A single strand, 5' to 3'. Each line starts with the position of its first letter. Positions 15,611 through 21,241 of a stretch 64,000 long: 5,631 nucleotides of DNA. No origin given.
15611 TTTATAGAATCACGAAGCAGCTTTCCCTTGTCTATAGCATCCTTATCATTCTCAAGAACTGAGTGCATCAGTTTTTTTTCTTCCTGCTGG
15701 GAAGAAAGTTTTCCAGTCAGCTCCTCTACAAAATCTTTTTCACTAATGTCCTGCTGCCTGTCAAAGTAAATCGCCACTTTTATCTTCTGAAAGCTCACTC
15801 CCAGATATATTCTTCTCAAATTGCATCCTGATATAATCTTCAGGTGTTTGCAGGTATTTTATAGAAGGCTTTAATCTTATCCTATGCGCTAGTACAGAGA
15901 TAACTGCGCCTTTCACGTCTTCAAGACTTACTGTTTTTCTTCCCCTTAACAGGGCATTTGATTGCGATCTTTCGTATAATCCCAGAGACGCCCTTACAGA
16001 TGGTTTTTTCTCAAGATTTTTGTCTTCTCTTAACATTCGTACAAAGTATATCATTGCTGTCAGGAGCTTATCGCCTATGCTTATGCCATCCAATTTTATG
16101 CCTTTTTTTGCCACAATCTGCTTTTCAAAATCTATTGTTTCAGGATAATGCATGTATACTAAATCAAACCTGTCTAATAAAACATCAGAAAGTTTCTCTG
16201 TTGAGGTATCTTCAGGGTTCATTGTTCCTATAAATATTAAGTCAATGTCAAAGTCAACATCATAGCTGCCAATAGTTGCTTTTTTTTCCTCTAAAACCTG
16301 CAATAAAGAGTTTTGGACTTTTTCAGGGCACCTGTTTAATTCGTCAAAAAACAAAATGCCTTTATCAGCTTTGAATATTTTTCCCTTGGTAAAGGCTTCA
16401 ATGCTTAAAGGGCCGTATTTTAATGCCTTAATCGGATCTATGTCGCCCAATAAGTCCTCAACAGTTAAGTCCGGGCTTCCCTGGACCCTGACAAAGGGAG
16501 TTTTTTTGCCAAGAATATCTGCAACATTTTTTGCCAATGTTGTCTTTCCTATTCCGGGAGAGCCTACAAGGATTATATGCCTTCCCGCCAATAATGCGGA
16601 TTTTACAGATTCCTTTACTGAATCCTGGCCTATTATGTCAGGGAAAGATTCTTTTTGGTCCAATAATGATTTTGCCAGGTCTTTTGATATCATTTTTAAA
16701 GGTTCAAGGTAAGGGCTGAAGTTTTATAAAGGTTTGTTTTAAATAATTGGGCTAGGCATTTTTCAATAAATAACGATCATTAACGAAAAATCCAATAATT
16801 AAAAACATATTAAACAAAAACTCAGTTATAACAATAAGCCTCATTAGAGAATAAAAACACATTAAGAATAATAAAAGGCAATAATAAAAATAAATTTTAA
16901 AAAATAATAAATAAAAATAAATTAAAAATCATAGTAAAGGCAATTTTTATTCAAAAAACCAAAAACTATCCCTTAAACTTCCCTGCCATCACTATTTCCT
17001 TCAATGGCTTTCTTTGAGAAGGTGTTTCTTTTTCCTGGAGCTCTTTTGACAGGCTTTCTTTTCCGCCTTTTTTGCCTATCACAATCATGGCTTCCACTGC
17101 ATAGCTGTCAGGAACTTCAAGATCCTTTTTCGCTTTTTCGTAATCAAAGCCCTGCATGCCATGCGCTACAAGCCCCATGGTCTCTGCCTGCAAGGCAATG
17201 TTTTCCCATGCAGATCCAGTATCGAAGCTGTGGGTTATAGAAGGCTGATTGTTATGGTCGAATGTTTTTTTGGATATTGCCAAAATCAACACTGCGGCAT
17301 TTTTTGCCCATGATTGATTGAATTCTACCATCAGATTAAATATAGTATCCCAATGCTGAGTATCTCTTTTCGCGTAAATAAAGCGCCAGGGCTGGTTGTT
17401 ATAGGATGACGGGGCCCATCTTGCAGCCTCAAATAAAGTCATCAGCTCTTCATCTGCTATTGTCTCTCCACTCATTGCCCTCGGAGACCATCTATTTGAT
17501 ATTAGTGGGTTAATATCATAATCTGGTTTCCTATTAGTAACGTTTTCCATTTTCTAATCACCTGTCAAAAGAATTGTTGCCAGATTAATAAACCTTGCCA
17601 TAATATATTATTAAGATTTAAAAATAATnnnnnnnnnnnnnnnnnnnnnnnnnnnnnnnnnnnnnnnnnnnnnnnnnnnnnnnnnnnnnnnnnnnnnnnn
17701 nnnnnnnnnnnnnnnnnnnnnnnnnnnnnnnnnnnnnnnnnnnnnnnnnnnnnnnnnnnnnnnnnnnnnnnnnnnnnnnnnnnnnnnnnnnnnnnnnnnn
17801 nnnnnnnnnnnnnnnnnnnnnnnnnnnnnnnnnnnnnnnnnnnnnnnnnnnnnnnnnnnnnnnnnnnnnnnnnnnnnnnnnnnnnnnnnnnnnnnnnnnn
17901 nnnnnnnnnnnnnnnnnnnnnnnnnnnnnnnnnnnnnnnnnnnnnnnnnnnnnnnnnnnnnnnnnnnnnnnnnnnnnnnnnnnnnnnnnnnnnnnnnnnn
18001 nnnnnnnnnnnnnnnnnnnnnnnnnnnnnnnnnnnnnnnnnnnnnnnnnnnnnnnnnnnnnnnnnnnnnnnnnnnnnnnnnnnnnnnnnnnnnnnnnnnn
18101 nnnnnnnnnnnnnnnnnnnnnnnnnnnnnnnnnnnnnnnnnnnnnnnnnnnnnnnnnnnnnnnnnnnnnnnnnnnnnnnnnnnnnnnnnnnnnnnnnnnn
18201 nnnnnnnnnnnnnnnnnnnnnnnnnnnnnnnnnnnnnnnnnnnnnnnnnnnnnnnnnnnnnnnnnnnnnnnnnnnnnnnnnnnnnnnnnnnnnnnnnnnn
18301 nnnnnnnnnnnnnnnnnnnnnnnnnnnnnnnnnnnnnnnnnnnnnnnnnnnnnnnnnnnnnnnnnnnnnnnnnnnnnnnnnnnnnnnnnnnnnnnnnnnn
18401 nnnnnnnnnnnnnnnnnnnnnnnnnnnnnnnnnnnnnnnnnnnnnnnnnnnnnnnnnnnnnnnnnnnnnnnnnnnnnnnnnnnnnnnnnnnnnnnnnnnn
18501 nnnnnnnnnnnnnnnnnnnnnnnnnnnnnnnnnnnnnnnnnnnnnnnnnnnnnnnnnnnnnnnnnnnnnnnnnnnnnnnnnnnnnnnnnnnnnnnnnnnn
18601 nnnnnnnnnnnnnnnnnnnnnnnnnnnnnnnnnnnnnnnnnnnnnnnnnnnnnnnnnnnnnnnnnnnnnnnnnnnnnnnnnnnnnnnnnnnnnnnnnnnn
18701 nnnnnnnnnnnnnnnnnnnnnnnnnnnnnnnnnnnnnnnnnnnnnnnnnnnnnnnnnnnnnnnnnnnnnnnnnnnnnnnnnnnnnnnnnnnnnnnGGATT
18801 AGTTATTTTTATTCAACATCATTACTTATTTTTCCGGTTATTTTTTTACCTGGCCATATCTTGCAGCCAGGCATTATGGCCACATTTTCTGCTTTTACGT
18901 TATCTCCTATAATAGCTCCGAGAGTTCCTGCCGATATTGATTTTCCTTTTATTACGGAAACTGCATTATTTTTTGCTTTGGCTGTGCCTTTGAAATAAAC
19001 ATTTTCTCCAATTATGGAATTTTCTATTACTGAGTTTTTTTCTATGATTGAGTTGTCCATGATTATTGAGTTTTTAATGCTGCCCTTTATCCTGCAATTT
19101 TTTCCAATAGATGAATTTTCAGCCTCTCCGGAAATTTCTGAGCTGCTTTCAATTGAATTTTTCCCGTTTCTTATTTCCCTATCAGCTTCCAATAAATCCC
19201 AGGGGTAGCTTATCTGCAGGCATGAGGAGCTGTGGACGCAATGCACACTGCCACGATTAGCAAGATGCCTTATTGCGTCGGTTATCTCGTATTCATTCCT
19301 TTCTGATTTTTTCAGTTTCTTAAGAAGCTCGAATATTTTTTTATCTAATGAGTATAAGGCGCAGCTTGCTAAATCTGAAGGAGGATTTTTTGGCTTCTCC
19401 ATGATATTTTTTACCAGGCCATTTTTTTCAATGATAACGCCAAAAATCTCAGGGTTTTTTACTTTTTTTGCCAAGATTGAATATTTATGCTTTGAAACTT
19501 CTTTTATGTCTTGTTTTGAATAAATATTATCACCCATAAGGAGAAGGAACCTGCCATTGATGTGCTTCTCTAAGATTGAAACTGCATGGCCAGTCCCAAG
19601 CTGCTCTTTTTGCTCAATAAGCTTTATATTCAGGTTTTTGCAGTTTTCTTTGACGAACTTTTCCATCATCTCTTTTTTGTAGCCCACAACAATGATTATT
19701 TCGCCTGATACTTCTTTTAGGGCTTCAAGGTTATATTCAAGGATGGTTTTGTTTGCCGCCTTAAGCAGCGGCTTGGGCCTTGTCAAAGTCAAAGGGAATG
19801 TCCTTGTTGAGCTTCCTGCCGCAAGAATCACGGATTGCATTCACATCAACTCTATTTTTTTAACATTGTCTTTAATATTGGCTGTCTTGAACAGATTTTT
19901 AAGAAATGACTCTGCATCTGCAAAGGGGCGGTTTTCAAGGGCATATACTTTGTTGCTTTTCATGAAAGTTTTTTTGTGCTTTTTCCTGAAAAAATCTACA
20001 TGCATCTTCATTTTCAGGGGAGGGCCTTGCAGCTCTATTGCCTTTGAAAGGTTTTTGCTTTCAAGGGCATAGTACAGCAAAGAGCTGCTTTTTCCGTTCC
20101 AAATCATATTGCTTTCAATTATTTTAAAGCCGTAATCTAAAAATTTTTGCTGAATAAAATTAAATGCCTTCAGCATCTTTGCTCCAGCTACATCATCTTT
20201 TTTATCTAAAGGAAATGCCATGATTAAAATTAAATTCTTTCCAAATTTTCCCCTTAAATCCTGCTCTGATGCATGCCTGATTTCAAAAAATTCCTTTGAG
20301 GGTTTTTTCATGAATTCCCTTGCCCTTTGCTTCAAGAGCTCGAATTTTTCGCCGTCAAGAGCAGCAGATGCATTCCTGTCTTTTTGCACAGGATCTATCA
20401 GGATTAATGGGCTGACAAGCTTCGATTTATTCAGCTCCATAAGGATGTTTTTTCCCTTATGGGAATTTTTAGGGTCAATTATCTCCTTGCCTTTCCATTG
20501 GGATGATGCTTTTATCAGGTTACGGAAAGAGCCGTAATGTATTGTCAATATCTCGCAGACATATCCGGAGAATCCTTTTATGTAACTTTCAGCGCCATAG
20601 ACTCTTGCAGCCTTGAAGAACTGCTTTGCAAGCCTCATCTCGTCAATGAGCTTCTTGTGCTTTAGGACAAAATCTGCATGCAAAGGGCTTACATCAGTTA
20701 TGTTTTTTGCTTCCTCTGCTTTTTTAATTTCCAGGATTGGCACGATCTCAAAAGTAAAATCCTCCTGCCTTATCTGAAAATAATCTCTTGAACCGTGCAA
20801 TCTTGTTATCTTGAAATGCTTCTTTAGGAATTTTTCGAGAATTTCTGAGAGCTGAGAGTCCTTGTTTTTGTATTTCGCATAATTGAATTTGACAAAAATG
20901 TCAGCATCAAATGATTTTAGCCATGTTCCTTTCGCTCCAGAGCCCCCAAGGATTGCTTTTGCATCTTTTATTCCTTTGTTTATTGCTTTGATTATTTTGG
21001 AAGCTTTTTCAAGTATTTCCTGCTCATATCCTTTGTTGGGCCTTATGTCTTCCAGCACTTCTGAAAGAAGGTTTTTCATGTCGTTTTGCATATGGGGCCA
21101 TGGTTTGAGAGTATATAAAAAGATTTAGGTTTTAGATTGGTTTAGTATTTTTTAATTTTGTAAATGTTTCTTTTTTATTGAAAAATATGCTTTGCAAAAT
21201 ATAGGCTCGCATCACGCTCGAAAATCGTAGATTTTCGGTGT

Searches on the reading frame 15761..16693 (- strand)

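Call 72: search_protein_families(library=pfam, proteins=[window:15761-16693:-], max_evalue=0.001)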
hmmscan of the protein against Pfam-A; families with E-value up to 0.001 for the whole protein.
window:15761-16693:- (310 aa): 17 families
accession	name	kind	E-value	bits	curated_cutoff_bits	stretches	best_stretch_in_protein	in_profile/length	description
PF07728.20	AAA_5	-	7.5e-22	78.3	22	1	39-176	1-139/139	AAA domain (dynein-related subfamily)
PF07726.17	AAA_3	-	4.2e-20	72.4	27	1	39-176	1-129/131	ATPase family associated with various cellular activities (AAA)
PF01078.27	Mg_chelatase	-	7.8e-18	65.1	20.3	2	17-64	2-49/207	Magnesium chelatase, subunit ChlI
PF20030.5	bpMoxR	-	1e-11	44.8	27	1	19-175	13-163/205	MoxR domain in the MoxR-vWA-beta-propeller ternary systems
PF00158.32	Sigma54_activat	-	3.1e-11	43.7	20.2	1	26-162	11-147/168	Sigma-54 interaction domain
PF00004.35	AAA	-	3.4e-11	44.1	21.2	1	40-178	1-125/131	ATPase family associated with various cellular activities (AAA)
PF17863.7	AAA_lid_2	-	7.4e-11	42.1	22.7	1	222-277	4-59/74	AAA lid domain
PF00493.29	MCM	-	3.9e-10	39.7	23.3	1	31-182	37-204/224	MCM P-loop domain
PF07724.20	AAA_2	-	2e-09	38.1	27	1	40-159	6-124/166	AAA domain (Cdc48 subfamily)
PF05496.18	RuvB_N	-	1e-07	32.3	27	1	16-64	5-60/159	Holliday junction DNA helicase RuvB P-loop domain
PF06068.19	TIP49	-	1.8e-07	31.1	23.8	1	27-73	40-86/347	TIP49 P-loop domain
PF13401.12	AAA_22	-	5.6e-05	23.9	27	1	38-85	6-54/130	AAA domain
PF13191.12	AAA_16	-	0.00013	23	32.6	1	37-131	24-103/167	AAA ATPase domain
PF20720.3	nSTAND3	-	0.00015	21.9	27.2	1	29-58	9-38/155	Novel STAND NTPase 3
PF08298.17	AAA_PrkA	-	0.0007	19.2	25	0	79-196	201-322/358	PrkA AAA domain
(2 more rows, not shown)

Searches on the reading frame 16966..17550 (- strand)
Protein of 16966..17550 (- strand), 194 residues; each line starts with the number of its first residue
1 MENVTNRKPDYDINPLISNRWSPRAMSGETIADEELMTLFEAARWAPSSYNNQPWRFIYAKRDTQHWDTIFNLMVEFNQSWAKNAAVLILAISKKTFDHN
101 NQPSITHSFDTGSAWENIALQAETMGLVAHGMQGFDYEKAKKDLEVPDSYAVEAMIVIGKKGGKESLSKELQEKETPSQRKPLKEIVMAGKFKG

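Call 72: search_protein_families(library=pfam, proteins=[window:16966-17550:-], max_evalue=0.001)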
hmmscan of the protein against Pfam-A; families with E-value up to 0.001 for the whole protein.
window:16966-17550:- (194 aa): 2 families
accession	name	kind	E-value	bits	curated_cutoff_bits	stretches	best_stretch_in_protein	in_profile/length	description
PF00881.29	Nitroreductase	-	2.3e-21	77.1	23.5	1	17-160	1-167/167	Nitroreductase family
PF14512.11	TM1586_NiRdase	-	1.4e-10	41.6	27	1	32-65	156-189/215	Putative TM nitroreductase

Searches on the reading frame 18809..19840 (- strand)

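Call 72: search_protein_families(library=pfam, proteins=[window:18809-19840:-], max_evalue=0.001)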
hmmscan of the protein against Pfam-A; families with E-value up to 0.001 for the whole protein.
window:18809-19840:- (343 aa): 5 families
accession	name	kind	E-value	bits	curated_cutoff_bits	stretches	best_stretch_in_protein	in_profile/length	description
PF00483.29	NTP_transferase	-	2.2e-33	116.3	21.2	1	3-200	2-216/245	Nucleotidyl transferase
PF12804.13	NTP_transf_3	-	8.2e-09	36.3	27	1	4-107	2-98/160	MobA-like NTP transferase domain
PF00132.30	Hexapep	-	2.9e-08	33.5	27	1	257-283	1-28/36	Bacterial transferase hexapeptide (six repeats)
PF25084.1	LbH_EIF2B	-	3.1e-08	34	54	1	234-294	28-92/105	EIF2B subunit epsilon LbH domain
PF24894.1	Hexapep_GlmU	-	4.3e-05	24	23.3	1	231-292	7-69/104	GlmU-like, C-terminal hexapeptide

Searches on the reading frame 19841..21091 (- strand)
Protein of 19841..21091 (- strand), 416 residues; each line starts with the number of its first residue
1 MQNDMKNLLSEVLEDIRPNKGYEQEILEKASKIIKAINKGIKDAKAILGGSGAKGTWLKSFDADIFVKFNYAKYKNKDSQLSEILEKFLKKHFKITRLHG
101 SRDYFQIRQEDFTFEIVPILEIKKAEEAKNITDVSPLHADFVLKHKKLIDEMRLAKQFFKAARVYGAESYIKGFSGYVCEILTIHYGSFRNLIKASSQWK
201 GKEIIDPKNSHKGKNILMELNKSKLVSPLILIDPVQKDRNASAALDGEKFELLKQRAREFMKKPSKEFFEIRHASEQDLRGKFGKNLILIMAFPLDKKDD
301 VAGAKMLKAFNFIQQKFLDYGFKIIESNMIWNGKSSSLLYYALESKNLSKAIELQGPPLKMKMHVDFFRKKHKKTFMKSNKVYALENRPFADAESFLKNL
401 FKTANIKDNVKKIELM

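Call 72: search_protein_families(library=pfam, proteins=[window:19841-21091:-], max_evalue=0.001)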
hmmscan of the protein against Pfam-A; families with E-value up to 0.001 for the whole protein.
window:19841-21091:- (416 aa): 5 families
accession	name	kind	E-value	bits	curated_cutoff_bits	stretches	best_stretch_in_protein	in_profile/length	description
PF09249.16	tRNA_NucTransf2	-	1.9e-37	128.4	27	1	150-270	1-113/113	tRNA nucleotidyltransferase, second domain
PF21133.2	CAA_C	-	3.3e-10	40.2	22.2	1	299-401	17-120/144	CCA-adding enzyme, C-terminal domain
PF18144.7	SMODS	-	9e-09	36.2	26.5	1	6-124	4-135/164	Second Messenger Oligonucleotide or Dinucleotide Synthetase domain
PF01909.29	NTP_transf_2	-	7.3e-07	29.9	21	1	29-142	3-72/93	Nucleotidyltransferase domain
PF22600.2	MTPAP-like_central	-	0.00047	20.7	27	1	8-94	4-89/139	Poly(A) RNA polymerase, mitochondrial-like, central palm domain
